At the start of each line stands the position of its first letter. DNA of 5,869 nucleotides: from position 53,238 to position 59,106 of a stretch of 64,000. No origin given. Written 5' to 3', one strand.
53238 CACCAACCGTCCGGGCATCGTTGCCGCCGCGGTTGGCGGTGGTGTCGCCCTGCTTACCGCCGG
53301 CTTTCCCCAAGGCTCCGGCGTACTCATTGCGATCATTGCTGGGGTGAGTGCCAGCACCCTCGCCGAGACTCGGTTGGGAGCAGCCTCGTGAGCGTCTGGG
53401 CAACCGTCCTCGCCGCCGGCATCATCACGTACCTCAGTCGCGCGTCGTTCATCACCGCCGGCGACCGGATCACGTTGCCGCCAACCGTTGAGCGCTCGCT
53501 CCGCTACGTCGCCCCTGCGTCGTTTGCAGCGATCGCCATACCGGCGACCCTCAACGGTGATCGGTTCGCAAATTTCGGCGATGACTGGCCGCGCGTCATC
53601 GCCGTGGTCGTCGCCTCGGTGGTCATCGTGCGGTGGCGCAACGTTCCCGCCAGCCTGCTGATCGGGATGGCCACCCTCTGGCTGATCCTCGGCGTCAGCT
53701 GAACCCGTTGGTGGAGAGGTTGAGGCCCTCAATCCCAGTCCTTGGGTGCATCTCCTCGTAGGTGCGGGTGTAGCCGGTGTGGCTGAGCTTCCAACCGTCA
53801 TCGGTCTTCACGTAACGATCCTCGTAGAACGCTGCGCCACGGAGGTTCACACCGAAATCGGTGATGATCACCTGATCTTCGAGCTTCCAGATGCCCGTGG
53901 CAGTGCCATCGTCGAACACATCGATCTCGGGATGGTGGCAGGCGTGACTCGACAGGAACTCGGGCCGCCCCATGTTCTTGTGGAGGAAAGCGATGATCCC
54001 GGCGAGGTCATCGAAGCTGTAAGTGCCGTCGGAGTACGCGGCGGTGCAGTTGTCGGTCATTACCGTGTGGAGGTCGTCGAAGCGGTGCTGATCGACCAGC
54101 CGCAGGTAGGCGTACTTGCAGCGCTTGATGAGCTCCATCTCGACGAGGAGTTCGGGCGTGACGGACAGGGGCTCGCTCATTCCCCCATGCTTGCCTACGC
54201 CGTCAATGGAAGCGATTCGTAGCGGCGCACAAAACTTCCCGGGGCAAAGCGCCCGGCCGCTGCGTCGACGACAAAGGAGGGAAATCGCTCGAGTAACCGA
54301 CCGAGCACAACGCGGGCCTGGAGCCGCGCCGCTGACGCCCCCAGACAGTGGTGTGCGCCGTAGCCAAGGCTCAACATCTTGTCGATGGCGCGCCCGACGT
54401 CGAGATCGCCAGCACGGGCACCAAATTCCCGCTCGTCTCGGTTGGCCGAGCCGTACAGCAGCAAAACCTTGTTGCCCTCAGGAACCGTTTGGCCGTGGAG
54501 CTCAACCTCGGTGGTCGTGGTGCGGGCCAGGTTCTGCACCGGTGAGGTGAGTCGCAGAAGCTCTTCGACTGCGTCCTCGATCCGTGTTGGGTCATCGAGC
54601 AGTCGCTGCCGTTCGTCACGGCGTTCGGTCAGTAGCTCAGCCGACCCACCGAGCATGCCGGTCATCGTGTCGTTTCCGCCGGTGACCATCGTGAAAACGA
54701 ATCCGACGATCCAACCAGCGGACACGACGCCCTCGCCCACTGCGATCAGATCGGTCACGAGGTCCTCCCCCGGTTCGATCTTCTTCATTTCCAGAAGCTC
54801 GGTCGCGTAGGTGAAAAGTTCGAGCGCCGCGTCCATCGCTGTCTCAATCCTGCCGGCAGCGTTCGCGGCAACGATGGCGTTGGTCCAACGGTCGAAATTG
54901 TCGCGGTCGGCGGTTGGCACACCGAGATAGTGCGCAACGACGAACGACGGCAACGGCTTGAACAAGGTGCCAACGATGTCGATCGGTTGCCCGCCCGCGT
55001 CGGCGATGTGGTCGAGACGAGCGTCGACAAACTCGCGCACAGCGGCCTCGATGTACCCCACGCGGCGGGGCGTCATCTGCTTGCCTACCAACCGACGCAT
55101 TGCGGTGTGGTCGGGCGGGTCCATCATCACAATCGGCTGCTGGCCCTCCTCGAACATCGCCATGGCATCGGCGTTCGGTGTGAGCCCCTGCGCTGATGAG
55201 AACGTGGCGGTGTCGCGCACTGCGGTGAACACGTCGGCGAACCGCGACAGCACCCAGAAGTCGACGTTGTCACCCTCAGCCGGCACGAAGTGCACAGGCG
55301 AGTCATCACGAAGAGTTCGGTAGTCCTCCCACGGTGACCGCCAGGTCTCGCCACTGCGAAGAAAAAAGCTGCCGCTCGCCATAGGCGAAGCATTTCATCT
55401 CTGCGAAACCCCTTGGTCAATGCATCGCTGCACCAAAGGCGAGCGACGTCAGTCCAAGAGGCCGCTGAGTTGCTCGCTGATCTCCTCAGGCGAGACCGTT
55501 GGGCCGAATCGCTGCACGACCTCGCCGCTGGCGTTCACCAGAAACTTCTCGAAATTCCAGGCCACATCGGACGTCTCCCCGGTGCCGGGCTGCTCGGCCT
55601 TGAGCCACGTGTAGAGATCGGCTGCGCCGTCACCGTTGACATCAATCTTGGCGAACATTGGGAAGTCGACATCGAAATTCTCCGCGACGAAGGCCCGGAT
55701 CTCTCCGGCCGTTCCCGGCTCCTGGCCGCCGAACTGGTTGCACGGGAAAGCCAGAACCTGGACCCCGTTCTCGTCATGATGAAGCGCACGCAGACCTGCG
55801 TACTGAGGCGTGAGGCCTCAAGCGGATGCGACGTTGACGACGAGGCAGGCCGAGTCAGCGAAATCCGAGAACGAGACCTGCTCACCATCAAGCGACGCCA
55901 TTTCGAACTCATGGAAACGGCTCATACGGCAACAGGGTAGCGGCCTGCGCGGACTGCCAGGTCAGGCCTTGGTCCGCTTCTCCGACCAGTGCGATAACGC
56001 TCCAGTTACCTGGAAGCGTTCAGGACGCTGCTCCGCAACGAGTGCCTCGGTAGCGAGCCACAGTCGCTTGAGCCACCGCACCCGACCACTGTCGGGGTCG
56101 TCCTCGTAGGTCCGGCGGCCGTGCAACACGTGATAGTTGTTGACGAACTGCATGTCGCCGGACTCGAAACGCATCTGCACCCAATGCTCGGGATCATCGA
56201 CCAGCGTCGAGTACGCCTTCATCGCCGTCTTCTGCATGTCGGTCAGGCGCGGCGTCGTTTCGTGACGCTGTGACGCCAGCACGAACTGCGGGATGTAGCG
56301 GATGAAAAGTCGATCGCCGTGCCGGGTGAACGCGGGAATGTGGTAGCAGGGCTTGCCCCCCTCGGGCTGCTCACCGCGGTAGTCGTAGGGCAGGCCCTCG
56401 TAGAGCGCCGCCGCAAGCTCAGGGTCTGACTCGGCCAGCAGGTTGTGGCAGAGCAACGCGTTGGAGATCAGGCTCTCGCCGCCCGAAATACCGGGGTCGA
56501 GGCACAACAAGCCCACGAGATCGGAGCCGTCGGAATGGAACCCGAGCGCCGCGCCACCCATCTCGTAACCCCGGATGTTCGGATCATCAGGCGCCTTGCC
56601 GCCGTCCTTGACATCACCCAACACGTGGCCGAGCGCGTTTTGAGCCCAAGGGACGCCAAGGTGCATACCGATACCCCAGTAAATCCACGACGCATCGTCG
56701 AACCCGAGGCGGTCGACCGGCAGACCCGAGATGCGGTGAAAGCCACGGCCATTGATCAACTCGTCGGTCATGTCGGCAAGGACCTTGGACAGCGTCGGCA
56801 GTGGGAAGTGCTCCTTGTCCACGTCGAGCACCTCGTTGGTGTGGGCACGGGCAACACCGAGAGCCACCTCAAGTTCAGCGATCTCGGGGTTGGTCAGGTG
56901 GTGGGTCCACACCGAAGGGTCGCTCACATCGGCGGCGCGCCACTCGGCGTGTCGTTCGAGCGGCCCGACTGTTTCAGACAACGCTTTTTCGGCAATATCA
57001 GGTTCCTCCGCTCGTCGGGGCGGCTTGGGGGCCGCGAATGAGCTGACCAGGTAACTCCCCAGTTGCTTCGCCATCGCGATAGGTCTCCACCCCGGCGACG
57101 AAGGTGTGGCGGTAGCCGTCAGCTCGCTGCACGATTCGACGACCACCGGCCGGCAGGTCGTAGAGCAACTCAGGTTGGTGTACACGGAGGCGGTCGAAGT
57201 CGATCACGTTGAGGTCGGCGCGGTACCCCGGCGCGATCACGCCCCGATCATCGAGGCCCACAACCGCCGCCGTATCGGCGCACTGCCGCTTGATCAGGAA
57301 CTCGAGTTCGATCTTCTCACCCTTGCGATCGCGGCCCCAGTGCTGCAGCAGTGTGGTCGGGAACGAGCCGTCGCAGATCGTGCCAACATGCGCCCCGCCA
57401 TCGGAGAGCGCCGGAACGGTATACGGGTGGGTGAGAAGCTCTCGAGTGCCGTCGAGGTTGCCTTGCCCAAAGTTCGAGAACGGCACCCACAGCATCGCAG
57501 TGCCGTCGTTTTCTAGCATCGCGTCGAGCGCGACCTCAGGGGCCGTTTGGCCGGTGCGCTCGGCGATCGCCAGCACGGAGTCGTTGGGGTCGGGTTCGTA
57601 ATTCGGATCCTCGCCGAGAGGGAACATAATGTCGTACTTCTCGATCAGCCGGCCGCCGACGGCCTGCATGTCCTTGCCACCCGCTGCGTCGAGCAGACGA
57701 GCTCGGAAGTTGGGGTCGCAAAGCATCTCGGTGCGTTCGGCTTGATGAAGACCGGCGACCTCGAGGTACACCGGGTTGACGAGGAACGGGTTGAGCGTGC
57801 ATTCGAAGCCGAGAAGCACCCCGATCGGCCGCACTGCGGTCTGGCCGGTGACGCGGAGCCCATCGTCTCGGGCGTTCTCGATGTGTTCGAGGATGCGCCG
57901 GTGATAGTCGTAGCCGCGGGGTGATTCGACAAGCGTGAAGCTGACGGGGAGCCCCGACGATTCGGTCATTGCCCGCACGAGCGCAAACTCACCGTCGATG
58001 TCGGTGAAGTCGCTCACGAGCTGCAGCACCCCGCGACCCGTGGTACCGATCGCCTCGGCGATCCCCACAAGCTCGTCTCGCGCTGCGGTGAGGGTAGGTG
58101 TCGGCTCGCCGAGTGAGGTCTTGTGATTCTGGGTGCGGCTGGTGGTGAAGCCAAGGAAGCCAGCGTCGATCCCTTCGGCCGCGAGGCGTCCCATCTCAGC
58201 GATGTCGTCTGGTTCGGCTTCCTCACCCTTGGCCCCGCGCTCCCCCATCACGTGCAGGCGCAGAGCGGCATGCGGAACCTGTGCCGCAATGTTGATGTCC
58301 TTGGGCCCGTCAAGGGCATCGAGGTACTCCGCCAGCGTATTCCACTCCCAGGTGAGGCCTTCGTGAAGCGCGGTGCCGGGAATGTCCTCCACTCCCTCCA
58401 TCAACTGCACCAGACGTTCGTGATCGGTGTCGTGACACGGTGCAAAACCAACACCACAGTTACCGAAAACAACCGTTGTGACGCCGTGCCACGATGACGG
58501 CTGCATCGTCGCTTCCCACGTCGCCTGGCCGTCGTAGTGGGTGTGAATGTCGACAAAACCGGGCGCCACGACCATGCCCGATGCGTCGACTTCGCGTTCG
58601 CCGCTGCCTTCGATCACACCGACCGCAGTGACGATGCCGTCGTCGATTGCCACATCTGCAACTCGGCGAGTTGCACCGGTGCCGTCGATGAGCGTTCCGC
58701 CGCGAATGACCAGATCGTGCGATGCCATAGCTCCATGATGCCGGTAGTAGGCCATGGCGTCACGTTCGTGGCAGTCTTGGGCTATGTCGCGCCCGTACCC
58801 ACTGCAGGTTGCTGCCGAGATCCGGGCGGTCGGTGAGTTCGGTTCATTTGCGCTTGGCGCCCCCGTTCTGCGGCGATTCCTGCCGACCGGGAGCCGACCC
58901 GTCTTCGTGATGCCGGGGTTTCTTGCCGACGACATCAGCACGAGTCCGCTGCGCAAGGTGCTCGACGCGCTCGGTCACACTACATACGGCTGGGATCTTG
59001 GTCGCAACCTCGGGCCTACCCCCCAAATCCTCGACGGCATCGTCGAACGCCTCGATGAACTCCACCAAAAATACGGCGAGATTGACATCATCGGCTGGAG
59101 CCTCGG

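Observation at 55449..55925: Selenocysteine glutathione peroxidase hidden behind an in-frame TGA, with an fdhF-like SECIS hairpin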

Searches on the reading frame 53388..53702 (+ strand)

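Call 67: search_protein_families(library=pfam, proteins=[window:53388-53702:+], max_evalue=0.001)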
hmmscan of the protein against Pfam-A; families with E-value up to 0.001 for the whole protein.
window:53388-53702:+ (104 aa): 1 family
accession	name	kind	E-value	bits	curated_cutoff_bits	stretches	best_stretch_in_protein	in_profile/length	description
PF05437.17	AzlD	-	7.8e-20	71.3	23.7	1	3-100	1-98/99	Branched-chain amino acid transport protein (AzlD)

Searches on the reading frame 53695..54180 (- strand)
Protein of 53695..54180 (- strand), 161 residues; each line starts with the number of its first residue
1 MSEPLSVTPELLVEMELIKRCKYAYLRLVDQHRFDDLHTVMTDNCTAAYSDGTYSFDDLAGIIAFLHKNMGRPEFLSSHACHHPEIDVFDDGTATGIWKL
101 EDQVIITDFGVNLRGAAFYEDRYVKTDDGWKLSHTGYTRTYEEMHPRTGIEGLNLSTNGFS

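Call 9: search_protein_families(library=pfam, proteins=[window:53695-54180:-])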
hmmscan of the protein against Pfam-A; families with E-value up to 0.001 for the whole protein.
window:53695-54180:- (161 aa): 1 family
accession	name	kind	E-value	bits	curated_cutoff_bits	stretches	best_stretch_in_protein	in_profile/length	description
PF13577.12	SnoaL_4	-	4.2e-24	85.4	24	1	16-134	7-124/126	SnoaL-like domain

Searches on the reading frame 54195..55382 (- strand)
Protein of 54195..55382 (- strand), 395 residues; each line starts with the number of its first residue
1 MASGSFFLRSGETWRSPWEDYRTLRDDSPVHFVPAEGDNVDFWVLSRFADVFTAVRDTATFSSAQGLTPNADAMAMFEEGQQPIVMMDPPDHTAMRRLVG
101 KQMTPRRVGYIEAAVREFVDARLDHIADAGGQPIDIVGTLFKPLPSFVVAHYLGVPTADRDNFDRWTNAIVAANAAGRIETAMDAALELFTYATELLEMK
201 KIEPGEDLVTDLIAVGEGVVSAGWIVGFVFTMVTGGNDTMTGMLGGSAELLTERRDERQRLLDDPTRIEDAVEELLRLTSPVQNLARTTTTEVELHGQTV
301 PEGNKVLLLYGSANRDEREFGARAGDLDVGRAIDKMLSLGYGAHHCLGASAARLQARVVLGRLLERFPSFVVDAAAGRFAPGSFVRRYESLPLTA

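Call 9: search_protein_families(library=pfam, proteins=[window:54195-55382:-])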
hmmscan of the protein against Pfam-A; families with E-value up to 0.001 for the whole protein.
window:54195-55382:- (395 aa): 1 family
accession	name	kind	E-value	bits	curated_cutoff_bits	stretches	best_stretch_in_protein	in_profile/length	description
PF00067.27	p450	-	1e-16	61.2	22.8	1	269-367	325-432/462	Cytochrome P450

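Call 19: find_encoding_contigs(protein=window:54195-55382:-, flank=10000, max_places=3)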
Protein window:54195-55382:- (395 aa): no gene with exactly this product is on record in the collection.

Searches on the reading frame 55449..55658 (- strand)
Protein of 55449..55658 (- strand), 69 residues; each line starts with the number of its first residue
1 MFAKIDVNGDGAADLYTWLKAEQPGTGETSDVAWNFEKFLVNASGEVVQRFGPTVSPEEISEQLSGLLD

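Call 20: find_encoding_contigs(protein=window:55449-55658:-, flank=10000, max_places=3)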
Protein window:55449-55658:- (69 aa): 5 contigs read that carry it; 3 places shown.
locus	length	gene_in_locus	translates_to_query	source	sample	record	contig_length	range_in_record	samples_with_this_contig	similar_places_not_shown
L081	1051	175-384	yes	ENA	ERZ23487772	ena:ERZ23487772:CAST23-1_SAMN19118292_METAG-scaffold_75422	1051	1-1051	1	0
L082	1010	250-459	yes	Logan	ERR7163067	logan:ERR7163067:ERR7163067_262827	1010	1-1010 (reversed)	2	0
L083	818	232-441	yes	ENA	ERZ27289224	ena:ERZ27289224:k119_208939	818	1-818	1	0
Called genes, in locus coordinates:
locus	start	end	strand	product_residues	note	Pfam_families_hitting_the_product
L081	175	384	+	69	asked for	-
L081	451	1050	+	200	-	?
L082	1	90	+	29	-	?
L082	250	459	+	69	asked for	-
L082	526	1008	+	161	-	?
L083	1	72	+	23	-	?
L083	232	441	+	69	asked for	-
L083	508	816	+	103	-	?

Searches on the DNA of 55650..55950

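Call 56: search_rna_families(source=window, start=55650, end=55950, threshold=evalue, max_evalue=10)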
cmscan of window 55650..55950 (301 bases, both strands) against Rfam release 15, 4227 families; matches with E-value up to 10: 0.
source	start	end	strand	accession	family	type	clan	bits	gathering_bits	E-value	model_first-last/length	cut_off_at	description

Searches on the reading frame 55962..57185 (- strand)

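Call 9: search_protein_families(library=pfam, proteins=[window:55962-57185:-])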
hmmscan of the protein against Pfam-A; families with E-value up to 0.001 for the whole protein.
window:55962-57185:- (407 aa): 2 families
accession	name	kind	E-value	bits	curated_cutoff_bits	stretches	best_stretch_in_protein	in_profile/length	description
PF02668.22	TauD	-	4.4e-26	92.8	27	1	122-376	9-267/267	Taurine catabolism dioxygenase TauD, TfdA family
PF08943.16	CsiD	-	0.00055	19.7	27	1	288-367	214-284/294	CsiD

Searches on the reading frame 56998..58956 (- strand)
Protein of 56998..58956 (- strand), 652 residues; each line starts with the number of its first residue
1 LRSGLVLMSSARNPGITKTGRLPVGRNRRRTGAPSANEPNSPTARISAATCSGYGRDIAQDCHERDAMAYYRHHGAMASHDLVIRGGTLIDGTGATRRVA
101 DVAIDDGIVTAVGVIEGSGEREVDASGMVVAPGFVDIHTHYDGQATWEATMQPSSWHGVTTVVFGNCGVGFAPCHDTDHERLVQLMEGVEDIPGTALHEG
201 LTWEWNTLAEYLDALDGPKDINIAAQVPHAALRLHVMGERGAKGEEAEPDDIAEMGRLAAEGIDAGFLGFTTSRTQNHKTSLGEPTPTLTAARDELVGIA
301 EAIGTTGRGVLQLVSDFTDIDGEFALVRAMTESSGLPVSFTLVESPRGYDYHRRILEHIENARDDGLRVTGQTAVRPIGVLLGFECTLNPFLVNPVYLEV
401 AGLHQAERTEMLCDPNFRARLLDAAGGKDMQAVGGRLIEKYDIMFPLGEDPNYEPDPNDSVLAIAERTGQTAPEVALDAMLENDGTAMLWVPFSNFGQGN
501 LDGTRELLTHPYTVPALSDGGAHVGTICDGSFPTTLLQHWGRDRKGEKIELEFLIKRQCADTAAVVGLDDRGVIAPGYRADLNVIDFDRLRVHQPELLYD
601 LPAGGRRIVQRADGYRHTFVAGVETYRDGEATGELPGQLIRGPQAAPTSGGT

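Call 9: search_protein_families(library=pfam, proteins=[window:56998-58956:-])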
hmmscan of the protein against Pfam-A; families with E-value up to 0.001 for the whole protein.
window:56998-58956:- (652 aa): 2 families
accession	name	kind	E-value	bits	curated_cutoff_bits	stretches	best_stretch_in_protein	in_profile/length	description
PF07969.17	Amidohydro_3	-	7.2e-47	161.4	29.7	2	121-407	1-254/472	Amidohydrolase family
PF01979.26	Amidohydro_1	-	3.1e-07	30.4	25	0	540-589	275-321/345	Amidohydrolase family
